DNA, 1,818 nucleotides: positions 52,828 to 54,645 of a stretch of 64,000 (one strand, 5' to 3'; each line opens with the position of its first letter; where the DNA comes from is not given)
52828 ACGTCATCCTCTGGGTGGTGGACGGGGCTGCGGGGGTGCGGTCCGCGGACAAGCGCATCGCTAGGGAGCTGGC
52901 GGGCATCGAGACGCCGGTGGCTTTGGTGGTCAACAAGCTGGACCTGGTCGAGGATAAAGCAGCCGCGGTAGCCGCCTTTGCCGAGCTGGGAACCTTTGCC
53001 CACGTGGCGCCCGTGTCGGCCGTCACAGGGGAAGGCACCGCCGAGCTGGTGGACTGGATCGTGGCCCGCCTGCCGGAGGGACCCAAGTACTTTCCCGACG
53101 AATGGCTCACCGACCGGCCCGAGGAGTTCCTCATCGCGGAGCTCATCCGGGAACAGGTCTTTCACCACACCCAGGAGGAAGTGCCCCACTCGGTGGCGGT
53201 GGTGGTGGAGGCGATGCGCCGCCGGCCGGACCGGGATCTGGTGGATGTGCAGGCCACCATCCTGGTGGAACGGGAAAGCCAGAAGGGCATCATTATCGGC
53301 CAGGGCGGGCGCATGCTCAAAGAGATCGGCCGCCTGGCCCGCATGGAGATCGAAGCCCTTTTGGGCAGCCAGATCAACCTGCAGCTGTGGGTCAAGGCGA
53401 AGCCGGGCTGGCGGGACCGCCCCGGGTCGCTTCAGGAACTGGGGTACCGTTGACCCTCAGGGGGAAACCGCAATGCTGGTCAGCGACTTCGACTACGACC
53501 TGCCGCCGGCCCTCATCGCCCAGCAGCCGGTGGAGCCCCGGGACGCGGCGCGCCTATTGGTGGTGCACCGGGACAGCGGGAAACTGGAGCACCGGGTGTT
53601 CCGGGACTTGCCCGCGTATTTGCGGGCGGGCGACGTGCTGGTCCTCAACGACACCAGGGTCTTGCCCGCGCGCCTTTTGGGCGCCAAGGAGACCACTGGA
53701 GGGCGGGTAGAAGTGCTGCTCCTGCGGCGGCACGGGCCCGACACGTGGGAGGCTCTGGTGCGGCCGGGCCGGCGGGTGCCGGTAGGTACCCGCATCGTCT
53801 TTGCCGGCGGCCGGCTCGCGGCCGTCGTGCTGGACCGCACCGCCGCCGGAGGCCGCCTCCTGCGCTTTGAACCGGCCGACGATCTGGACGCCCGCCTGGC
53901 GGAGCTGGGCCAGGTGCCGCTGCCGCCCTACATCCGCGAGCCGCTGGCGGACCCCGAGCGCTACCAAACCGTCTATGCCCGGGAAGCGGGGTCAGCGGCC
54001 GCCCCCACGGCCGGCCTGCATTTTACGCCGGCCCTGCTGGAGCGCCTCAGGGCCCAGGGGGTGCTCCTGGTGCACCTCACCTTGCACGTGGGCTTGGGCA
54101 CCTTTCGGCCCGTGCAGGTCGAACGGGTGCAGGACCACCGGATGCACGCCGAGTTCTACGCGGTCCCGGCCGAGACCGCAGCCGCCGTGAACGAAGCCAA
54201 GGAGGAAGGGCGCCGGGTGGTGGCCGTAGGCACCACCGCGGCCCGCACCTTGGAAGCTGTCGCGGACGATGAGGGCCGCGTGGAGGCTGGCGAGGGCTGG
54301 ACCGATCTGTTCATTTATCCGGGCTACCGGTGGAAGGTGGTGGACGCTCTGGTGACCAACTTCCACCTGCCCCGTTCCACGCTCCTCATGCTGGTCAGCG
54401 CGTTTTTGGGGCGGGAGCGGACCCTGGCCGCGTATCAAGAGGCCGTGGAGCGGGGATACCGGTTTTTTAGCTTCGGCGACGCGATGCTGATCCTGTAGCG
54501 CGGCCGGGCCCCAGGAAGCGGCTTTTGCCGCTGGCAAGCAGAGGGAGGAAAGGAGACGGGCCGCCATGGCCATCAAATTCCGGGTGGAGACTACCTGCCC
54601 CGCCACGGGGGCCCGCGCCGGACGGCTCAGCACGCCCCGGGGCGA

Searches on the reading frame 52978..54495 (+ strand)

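Call 62: search_protein_families(library=pfam, proteins=[window:52978-54495:+], max_evalue=0.00001)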
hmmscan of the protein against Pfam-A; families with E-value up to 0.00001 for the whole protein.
window:52978-54495:+ (506 aa): 1 family
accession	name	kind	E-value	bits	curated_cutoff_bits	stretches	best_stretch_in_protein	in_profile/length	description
PF02547.20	Queuosine_synth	-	2.7e-144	480.7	25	1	168-505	1-322/322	Queuosine biosynthesis protein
